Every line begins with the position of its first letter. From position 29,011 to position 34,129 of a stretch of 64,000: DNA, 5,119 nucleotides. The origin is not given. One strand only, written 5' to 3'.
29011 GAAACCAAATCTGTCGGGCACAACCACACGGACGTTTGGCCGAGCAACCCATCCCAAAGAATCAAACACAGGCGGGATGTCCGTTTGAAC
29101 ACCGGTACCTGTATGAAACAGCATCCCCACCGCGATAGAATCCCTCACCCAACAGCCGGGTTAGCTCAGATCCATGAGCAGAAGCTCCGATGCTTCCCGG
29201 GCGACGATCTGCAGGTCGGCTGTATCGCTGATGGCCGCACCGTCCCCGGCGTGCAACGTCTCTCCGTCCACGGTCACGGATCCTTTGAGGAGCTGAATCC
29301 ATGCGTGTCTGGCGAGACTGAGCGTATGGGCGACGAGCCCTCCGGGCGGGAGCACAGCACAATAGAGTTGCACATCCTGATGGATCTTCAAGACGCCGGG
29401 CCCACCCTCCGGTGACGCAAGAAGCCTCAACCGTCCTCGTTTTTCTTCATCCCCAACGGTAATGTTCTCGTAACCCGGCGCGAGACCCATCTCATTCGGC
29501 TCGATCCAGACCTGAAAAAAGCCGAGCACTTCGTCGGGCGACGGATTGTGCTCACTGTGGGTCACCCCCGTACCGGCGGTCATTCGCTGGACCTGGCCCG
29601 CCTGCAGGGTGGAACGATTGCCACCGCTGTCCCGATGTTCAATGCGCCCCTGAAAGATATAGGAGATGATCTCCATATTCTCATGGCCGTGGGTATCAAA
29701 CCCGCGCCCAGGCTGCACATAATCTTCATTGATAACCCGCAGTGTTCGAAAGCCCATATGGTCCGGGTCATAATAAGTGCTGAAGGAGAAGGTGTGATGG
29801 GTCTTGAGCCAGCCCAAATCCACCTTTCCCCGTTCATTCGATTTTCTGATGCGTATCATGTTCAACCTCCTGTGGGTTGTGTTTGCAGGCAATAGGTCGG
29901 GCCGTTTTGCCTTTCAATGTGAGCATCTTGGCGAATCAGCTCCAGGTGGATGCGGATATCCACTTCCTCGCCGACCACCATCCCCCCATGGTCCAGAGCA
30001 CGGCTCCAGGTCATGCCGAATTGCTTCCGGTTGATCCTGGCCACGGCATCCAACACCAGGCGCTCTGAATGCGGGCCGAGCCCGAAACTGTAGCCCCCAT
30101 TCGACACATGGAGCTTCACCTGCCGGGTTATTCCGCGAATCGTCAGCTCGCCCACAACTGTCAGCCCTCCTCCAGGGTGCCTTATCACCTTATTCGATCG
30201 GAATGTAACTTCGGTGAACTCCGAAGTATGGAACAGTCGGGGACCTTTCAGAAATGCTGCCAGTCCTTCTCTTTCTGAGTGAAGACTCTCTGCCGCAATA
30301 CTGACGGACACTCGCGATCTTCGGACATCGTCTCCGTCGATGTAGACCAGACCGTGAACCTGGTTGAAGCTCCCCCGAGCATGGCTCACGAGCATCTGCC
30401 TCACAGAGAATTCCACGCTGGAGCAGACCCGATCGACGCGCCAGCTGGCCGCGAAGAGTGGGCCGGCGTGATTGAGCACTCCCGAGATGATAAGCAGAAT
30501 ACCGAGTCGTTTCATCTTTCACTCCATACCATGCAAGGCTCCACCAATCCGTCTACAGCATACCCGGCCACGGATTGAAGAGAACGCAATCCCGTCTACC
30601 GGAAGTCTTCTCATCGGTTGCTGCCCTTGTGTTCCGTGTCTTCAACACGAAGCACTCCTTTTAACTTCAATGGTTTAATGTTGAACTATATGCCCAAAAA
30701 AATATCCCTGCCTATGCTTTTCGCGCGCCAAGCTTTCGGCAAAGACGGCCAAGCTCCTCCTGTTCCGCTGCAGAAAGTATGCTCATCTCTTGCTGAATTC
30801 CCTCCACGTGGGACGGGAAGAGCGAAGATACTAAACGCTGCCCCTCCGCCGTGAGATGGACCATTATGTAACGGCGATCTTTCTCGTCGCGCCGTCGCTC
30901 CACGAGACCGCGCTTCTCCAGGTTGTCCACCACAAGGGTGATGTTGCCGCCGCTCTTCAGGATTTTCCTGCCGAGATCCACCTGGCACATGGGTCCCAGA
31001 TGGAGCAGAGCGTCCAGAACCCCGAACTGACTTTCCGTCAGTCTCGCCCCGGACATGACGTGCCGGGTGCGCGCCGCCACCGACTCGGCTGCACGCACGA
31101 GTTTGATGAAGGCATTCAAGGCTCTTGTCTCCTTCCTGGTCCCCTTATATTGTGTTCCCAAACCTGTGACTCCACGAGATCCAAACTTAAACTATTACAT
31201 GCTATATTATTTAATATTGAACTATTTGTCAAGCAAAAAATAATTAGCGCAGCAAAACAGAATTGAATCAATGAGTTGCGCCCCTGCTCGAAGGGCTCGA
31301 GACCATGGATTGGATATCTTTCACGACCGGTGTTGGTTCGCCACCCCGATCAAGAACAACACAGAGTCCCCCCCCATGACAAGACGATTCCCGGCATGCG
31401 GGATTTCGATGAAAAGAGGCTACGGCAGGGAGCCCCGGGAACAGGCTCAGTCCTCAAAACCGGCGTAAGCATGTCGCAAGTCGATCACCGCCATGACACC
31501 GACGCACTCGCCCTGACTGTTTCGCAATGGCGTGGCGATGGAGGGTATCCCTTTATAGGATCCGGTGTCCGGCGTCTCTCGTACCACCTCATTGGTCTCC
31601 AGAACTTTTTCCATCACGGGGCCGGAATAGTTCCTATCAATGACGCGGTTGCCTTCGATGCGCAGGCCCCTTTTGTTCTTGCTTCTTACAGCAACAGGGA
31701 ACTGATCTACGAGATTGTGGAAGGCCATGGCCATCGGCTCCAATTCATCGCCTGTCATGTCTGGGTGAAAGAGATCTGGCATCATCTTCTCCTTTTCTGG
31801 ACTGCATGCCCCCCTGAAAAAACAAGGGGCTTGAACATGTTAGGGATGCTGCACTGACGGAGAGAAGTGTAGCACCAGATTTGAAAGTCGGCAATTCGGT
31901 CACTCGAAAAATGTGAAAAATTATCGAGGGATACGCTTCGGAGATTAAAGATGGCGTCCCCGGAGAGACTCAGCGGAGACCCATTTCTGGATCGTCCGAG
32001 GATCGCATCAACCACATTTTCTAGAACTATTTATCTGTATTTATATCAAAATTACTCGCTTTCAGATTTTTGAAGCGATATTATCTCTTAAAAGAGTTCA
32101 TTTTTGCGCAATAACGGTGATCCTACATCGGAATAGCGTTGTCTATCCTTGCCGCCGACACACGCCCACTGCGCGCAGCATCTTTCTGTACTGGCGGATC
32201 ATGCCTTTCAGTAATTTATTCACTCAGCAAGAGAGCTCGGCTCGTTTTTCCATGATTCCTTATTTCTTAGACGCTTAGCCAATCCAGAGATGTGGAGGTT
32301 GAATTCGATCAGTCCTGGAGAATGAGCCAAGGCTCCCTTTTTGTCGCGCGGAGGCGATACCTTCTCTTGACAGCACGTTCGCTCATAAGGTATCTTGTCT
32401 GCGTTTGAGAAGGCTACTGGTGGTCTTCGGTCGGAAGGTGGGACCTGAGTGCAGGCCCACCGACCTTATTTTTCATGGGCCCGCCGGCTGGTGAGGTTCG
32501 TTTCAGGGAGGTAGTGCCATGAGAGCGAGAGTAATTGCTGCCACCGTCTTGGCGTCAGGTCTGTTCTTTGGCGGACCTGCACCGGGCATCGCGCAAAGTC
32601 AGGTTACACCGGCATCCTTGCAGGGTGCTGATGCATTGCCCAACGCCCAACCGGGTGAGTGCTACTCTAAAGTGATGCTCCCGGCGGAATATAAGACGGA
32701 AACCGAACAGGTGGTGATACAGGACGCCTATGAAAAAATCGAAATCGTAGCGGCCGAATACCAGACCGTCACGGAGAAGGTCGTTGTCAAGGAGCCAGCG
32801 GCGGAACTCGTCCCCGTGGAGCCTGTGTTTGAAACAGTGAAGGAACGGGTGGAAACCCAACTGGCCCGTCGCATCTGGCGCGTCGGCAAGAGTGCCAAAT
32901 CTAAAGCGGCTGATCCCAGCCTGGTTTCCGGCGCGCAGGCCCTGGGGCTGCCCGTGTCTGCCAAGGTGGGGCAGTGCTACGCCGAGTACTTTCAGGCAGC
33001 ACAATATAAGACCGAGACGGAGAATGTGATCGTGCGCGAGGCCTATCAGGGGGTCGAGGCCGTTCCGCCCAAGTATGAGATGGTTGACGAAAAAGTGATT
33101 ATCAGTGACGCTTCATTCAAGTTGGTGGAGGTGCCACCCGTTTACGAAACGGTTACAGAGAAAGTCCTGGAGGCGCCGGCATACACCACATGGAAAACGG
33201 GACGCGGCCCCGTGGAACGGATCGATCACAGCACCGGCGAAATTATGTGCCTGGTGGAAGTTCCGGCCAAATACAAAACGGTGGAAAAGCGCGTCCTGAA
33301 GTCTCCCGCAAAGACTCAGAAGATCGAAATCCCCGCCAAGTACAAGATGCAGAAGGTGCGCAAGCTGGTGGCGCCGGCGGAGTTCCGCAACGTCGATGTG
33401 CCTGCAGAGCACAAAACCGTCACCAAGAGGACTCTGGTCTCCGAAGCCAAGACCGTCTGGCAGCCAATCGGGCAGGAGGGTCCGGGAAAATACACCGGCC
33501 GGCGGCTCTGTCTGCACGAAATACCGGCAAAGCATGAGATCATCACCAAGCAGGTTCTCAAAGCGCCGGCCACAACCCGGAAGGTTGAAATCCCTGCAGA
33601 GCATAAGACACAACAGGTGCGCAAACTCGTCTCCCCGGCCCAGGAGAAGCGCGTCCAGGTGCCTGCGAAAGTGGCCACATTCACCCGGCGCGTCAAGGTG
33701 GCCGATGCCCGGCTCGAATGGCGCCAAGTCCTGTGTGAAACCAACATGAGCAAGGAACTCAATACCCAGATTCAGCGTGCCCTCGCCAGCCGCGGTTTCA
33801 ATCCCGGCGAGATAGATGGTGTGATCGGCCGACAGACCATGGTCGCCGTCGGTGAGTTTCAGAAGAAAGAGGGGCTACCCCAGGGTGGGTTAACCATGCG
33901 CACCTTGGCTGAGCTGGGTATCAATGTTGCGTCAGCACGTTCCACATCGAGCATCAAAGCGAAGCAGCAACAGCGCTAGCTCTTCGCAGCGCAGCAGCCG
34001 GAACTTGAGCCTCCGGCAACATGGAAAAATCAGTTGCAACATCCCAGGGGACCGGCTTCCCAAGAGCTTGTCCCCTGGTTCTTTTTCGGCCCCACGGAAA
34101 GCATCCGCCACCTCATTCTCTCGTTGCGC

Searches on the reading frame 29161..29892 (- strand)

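Call 33: search_protein_families(library=pfam, proteins=[window:29161-29892:-])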
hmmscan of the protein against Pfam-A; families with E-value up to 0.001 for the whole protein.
window:29161-29892:- (243 aa): 3 families
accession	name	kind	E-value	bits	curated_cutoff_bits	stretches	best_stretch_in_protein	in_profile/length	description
PF02678.22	Pirin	-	1e-32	112.8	26.1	1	18-130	5-108/108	Pirin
PF17954.7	Pirin_C_2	-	9.7e-26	90.2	22.9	1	157-242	1-86/86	Quercetinase C-terminal cupin domain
PF07883.17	Cupin_2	-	1.9e-07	31.1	27.2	1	59-121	5-63/70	Cupin domain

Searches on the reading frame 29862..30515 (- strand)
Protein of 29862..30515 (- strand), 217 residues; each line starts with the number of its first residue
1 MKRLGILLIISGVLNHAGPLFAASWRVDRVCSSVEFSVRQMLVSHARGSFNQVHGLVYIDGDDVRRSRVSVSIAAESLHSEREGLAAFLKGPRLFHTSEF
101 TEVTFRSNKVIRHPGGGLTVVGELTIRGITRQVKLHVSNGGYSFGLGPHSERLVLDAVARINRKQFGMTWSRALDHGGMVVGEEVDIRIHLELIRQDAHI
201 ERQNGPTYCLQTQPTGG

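Call 33: search_protein_families(library=pfam, proteins=[window:29862-30515:-])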
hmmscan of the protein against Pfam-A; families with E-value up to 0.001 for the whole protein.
window:29862-30515:- (217 aa): 1 family
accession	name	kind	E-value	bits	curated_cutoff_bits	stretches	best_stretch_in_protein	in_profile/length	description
PF04264.18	YceI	-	8.1e-33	114.3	23.7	1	25-193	1-150/150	YceI-like domain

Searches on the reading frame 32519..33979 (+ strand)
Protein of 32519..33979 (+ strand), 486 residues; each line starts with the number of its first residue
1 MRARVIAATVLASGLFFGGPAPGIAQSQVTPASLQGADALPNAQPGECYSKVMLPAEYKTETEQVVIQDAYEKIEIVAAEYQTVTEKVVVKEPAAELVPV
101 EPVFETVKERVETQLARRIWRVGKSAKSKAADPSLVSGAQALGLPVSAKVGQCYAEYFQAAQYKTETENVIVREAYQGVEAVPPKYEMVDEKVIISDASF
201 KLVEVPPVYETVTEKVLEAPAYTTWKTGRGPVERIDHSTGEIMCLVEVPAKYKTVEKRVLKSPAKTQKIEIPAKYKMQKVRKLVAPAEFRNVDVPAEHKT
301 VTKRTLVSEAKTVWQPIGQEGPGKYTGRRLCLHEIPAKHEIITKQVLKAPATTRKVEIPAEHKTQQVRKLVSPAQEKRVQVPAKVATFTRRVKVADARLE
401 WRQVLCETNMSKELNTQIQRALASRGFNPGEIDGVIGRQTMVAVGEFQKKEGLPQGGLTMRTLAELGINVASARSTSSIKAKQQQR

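Call 9: search_protein_families(library=pfam, proteins=[window:32519-33979:+])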
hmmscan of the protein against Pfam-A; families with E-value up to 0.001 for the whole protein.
window:32519-33979:+ (486 aa): 1 family
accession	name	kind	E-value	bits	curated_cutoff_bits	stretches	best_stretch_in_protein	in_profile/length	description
PF01471.23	PG_binding_1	-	2e-09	37.9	23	1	417-463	7-54/57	Putative peptidoglycan binding domain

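Call 74: search_protein_families(library=ncbifam, proteins=[window:32519-33979:+], max_evalue=0.00001)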
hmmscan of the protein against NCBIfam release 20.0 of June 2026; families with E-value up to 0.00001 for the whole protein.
window:32519-33979:+ (486 aa): 2 families
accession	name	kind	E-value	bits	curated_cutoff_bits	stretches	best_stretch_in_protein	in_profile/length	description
TIGR03979.1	His_Ser_Rich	equivalog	1.7e-10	41.2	121.65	1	377-469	108-189/190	His-Xaa-Ser repeat protein HxsA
TIGR02869.1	spore_SleB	equivalog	5.4e-10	39.5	236.5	1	416-484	17-86/201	spore cortex-lytic enzyme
